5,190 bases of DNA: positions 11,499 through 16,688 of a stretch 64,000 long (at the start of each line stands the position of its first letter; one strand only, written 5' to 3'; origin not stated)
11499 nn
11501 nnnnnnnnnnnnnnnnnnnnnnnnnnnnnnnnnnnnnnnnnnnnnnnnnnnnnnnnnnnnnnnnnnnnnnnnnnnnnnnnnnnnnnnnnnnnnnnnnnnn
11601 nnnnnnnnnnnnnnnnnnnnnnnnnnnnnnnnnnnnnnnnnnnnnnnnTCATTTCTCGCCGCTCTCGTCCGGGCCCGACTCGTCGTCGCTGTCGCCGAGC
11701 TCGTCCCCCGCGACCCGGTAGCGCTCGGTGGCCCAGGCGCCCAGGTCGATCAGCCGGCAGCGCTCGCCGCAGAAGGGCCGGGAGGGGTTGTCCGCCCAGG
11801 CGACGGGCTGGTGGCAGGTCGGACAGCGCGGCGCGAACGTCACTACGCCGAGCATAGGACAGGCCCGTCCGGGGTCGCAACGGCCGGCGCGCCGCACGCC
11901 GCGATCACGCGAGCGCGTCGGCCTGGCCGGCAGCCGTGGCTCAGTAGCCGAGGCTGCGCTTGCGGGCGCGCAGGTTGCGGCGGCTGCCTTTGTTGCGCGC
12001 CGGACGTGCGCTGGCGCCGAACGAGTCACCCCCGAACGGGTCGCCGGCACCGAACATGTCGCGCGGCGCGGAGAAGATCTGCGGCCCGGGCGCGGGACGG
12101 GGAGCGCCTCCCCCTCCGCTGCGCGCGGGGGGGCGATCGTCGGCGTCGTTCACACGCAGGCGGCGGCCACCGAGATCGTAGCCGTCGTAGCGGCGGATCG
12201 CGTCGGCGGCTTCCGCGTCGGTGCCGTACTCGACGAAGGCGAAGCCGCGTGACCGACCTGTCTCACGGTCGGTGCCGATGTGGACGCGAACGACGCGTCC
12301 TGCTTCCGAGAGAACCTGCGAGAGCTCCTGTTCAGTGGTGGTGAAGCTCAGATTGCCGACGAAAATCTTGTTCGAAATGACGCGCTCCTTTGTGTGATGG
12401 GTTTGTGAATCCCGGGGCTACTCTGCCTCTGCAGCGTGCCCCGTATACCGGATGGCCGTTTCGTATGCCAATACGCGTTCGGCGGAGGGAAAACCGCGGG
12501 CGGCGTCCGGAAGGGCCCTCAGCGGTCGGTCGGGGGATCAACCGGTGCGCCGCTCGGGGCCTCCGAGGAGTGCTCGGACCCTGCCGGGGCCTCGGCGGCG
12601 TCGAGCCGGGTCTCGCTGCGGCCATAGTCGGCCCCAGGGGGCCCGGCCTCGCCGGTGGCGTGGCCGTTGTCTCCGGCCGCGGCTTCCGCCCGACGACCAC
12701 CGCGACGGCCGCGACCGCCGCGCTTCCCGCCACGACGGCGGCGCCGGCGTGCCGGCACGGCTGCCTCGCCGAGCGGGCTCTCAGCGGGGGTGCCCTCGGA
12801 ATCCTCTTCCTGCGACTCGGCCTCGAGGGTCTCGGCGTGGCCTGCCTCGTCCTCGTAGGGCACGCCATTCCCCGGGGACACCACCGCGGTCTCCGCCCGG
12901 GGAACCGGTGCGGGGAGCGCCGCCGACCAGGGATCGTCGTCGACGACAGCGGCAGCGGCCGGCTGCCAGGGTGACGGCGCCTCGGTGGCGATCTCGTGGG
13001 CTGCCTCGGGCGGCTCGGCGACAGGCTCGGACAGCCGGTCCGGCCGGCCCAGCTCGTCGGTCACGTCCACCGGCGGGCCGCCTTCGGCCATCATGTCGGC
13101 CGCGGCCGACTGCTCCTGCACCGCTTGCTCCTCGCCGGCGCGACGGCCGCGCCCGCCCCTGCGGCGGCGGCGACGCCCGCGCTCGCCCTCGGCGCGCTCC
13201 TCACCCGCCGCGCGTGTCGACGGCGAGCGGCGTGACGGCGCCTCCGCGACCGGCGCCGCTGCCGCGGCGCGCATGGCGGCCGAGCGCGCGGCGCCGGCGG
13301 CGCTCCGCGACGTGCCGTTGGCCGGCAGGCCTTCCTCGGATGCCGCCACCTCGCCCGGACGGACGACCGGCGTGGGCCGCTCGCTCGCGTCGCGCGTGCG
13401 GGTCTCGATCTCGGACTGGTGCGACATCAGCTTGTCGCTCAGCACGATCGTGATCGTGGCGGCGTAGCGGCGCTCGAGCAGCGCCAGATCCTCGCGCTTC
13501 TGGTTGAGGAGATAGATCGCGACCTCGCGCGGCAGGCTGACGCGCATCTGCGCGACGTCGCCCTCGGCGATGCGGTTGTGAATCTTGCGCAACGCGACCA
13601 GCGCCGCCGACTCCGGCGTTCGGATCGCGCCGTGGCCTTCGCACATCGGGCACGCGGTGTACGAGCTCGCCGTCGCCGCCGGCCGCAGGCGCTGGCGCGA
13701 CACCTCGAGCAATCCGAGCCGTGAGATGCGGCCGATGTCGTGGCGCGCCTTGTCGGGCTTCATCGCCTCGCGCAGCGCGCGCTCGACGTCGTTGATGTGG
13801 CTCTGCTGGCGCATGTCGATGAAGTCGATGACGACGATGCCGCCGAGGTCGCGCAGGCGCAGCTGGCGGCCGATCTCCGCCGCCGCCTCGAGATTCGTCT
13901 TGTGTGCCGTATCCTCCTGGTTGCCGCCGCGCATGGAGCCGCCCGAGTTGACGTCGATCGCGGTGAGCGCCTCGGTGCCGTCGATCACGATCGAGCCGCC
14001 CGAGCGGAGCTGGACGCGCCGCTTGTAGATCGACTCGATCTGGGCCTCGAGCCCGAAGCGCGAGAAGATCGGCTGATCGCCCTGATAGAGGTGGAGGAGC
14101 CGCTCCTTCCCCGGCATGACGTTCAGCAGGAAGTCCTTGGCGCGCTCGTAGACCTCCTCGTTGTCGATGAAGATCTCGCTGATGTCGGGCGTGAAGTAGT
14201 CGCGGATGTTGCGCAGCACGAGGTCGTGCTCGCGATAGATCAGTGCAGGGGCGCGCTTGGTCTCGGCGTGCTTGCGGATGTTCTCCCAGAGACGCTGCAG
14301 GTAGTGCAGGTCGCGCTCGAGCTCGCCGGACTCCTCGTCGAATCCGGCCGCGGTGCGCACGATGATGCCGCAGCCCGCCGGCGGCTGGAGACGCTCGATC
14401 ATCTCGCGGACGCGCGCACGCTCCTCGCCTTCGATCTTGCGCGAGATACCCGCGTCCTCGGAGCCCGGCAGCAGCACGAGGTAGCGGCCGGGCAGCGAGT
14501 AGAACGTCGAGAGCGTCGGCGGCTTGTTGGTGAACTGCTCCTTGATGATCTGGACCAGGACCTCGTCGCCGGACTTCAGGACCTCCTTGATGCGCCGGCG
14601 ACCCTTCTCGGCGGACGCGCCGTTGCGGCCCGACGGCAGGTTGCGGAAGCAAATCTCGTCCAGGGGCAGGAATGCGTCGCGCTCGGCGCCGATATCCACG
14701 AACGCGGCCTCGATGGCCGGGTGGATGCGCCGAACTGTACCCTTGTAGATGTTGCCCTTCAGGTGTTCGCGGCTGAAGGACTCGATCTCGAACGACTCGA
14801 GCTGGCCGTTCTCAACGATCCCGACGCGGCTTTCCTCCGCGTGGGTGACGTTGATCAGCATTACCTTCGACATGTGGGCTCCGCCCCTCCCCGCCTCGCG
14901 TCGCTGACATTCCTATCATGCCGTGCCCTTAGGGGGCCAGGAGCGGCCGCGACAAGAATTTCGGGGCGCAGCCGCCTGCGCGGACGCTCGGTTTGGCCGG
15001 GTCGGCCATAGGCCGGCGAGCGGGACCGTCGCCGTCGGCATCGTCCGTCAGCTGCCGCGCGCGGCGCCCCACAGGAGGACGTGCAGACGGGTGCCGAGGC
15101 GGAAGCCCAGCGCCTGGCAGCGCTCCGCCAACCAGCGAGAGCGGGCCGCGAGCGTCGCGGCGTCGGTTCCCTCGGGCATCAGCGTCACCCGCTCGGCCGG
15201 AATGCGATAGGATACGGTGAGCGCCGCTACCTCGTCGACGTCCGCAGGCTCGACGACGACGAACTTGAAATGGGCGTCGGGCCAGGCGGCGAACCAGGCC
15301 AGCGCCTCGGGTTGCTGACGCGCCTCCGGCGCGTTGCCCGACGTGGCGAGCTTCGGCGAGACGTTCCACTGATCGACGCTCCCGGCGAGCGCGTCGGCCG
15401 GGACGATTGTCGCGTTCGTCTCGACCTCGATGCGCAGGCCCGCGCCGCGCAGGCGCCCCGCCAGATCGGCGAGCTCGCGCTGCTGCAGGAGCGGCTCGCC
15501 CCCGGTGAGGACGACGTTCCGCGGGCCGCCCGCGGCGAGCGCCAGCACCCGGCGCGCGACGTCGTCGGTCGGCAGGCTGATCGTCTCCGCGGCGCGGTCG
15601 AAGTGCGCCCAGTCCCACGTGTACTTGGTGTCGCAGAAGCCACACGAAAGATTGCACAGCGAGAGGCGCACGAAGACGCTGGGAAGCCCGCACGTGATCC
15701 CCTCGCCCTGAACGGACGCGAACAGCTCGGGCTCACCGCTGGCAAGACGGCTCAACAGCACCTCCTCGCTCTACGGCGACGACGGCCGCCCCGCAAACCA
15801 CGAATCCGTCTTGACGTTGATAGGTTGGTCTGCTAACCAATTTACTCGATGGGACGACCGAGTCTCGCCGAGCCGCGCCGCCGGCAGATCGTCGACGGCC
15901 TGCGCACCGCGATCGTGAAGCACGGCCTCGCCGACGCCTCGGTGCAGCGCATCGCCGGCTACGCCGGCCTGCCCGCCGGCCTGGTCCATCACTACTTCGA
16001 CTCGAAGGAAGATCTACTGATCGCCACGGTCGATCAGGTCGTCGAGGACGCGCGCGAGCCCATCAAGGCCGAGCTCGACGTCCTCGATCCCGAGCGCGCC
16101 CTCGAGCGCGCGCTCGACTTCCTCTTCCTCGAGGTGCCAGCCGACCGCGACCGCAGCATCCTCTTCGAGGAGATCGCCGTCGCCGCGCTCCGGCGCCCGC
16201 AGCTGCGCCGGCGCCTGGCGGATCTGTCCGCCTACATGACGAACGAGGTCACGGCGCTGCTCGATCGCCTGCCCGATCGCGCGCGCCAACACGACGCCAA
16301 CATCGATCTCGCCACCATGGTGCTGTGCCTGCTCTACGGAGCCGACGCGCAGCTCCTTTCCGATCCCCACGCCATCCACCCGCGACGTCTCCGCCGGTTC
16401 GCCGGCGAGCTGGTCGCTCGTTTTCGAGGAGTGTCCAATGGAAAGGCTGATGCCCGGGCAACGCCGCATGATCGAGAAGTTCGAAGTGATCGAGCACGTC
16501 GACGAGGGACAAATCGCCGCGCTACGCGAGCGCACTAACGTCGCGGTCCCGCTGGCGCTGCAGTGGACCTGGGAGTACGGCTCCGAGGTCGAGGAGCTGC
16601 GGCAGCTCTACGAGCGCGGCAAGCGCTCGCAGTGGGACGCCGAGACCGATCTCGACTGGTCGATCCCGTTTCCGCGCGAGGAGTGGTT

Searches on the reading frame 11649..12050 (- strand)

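Call 71: search_protein_families(library=pfam, proteins=[window:11649-12050:-], max_evalue=0.001)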
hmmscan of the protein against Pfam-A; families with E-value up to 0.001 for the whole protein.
window:11649-12050:- (133 aa): 1 family
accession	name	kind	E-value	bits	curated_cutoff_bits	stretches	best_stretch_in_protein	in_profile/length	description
PF03884.20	YacG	-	4.6e-22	77.9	25.5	1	75-123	2-51/52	DNA gyrase inhibitor YacG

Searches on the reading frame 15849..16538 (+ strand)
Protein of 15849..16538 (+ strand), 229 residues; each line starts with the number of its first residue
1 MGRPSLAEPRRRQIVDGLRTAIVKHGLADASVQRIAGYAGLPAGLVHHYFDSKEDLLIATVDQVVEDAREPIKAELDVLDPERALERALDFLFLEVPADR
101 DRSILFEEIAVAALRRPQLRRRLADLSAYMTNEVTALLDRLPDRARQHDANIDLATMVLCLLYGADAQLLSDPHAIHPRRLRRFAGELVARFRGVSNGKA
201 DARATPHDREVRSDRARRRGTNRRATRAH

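Call 23: search_protein_families(library=pfam, proteins=[window:15849-16538:+], max_evalue=0.1)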
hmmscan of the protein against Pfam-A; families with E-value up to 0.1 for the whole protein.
window:15849-16538:+ (229 aa): 3 families
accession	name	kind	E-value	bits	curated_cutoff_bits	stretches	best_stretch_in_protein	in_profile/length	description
PF00440.29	TetR_N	-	1.9e-09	37.6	24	1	14-59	1-46/47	Bacterial regulatory proteins, tetR family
PF13977.11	TetR_C_6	-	2.4e-06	28.1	27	1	81-192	1-113/115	BetI-type transcriptional repressor, C-terminal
PF17940.6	TetR_C_31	-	0.066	13.8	27.4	1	82-189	4-105/107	Tetracyclin repressor-like, C-terminal domain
